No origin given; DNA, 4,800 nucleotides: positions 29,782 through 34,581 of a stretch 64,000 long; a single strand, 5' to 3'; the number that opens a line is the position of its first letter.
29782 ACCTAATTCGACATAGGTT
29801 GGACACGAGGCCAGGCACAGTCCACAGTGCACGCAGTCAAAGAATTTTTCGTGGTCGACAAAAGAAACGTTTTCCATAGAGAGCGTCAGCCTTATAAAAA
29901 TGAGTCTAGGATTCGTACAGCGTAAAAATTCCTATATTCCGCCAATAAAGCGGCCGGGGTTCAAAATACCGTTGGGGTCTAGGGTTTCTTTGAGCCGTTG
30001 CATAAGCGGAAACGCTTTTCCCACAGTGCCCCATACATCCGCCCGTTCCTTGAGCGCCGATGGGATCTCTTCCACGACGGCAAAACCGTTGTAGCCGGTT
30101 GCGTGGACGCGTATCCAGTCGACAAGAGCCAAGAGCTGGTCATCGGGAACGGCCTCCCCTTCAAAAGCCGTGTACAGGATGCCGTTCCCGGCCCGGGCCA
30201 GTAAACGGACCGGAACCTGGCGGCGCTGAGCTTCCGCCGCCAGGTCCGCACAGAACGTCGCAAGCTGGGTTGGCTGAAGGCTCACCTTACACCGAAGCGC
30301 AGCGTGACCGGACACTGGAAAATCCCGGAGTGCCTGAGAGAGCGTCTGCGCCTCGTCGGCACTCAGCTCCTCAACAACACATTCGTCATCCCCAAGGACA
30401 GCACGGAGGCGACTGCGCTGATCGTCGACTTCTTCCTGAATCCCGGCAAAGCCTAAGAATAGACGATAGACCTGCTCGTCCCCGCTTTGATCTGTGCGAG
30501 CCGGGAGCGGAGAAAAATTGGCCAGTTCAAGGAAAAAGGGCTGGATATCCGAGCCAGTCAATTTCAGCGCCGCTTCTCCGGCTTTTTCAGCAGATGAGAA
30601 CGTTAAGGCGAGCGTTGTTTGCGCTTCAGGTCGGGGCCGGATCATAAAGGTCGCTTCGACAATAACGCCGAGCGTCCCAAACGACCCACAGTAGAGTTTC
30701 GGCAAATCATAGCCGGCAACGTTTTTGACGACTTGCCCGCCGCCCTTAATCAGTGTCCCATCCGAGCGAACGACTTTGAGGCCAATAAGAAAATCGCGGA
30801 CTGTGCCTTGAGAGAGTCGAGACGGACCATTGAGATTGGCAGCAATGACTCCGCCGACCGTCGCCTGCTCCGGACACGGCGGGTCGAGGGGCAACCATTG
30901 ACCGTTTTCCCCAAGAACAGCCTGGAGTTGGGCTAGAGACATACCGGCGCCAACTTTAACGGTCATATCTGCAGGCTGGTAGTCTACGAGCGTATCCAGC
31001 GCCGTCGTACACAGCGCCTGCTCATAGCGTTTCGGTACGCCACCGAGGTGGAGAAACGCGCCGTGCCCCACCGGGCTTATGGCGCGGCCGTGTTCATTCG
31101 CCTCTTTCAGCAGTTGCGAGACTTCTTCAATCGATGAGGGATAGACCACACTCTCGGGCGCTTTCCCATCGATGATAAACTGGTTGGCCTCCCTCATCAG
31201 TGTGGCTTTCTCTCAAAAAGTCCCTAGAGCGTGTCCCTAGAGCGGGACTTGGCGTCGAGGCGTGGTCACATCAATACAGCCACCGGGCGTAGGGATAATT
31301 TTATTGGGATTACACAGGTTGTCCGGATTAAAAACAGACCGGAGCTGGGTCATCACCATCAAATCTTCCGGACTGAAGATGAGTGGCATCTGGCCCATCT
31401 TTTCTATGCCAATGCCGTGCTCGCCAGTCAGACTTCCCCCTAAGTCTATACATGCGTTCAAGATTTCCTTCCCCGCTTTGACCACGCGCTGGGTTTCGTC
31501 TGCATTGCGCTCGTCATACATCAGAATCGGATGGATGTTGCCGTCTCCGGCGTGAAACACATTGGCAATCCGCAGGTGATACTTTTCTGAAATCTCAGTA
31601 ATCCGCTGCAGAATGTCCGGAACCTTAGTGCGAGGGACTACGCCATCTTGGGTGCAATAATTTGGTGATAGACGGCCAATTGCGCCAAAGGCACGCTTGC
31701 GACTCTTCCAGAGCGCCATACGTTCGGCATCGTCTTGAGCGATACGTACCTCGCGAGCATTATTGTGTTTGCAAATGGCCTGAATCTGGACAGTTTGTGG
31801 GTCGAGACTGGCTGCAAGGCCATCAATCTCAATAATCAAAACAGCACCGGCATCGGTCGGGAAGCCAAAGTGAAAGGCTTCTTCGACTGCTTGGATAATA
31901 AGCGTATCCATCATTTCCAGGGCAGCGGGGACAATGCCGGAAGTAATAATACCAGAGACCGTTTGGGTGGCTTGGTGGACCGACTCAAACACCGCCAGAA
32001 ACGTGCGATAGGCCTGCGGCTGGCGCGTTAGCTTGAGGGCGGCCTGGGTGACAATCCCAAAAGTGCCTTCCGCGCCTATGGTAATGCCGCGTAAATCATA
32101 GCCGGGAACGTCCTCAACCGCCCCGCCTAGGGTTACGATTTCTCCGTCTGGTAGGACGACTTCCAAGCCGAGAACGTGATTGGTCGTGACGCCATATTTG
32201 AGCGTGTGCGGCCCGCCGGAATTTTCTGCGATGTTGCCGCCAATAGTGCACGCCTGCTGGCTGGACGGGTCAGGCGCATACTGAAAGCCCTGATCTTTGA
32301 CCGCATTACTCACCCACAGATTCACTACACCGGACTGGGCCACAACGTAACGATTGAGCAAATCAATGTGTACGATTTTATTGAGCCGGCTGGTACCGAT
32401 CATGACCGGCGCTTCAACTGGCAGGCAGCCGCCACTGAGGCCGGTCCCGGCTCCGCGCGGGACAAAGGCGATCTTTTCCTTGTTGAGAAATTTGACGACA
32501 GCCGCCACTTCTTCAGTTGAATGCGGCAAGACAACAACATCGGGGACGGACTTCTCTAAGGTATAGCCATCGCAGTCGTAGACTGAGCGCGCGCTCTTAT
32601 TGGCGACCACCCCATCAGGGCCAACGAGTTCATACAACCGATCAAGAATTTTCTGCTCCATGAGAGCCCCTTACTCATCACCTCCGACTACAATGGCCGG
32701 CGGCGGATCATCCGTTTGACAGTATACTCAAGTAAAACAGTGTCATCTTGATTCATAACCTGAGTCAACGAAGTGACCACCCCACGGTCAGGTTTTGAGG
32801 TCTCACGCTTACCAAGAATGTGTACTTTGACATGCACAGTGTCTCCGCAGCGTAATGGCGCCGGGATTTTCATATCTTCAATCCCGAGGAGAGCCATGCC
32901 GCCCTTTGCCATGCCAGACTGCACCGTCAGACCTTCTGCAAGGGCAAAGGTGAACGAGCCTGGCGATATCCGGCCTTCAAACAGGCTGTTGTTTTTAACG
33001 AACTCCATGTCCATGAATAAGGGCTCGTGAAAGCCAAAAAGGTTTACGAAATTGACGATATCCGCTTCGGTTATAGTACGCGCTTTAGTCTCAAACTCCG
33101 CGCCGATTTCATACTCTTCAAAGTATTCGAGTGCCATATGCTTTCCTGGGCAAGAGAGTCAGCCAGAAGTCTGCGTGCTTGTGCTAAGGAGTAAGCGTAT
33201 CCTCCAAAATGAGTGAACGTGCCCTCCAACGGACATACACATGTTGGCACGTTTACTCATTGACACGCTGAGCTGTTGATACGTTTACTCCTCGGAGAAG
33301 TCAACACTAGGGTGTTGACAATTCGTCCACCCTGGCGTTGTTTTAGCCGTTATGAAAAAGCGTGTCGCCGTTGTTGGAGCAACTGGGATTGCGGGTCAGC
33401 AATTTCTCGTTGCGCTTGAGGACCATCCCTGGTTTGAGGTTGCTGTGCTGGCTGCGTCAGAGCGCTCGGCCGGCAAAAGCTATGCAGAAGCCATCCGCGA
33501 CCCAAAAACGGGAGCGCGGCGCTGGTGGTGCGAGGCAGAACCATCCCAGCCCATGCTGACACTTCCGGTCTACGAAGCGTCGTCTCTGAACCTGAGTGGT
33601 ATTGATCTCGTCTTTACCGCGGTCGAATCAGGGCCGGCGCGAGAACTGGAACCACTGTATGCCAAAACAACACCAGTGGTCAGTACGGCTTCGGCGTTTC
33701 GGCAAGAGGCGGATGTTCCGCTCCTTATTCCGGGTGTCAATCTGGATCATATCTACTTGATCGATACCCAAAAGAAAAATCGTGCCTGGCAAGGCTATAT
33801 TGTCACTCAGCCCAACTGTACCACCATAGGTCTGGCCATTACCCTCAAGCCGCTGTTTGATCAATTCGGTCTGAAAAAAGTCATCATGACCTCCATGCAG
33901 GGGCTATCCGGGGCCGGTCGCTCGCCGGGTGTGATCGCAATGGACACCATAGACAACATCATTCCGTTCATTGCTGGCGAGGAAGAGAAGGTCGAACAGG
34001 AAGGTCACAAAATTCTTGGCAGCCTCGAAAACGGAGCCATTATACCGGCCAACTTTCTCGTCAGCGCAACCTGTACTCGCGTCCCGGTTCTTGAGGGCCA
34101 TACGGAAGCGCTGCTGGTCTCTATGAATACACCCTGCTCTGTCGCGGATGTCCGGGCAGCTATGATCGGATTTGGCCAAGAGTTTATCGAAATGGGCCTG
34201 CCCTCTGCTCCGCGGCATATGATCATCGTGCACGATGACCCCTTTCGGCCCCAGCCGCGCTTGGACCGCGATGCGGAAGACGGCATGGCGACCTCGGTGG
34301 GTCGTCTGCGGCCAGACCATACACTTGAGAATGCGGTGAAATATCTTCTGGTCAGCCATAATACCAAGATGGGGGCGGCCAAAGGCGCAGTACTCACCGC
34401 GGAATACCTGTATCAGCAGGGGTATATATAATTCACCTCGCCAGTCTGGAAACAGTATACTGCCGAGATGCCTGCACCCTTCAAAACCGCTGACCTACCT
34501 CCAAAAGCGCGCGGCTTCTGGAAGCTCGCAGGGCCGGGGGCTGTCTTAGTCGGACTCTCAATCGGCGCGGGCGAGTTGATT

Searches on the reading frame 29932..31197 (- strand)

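Call 64: search_protein_families(library=pfam, proteins=[window:29932-31197:-], max_evalue=0.001)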
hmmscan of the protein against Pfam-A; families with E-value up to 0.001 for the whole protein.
window:29932-31197:- (421 aa): 2 families
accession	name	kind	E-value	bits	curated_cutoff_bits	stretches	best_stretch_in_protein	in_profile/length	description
PF01565.28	FAD_binding_4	-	1.1e-28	100.1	26.4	1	14-151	1-137/139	FAD binding domain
PF02913.24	FAD-oxidase_C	-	5.1e-13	49.7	21.2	2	189-341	1-169/248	FAD linked oxidases, C-terminal domain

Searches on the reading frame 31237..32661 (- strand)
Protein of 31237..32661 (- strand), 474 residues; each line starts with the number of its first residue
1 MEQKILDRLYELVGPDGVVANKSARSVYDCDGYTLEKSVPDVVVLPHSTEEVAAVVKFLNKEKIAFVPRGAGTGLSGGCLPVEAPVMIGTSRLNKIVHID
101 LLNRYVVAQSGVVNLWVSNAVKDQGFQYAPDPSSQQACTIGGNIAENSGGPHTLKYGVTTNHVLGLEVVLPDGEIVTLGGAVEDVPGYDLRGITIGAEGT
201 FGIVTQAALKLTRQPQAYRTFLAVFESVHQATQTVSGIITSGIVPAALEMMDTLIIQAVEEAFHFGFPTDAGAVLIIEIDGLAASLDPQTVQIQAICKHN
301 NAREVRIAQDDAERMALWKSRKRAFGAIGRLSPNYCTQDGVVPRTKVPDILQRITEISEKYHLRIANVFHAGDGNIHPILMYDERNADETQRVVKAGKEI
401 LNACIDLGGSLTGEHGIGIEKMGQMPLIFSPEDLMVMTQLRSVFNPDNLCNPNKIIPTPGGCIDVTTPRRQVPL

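Call 64: search_protein_families(library=pfam, proteins=[window:31237-32661:-], max_evalue=0.001)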
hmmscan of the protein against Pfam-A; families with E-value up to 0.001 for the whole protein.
window:31237-32661:- (474 aa): 2 families
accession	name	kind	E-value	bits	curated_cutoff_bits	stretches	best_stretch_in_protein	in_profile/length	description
PF02913.24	FAD-oxidase_C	-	2.4e-63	214.6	21.2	1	215-455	2-248/248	FAD linked oxidases, C-terminal domain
PF01565.28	FAD_binding_4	-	1.5e-38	132.1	26.4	1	40-179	1-139/139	FAD binding domain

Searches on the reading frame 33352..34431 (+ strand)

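Call 64: search_protein_families(library=pfam, proteins=[window:33352-34431:+], max_evalue=0.001)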
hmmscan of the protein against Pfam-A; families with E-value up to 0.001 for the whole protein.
window:33352-34431:+ (359 aa): 2 families
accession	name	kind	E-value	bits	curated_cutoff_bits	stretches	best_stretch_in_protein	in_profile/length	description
PF02774.23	Semialdhyde_dhC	-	2.3e-34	119.6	26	1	165-338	1-182/184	Semialdehyde dehydrogenase, dimerisation domain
PF01118.30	Semialdhyde_dh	-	4.2e-23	82.5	26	1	4-134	1-118/121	Semialdehyde dehydrogenase, NAD binding domain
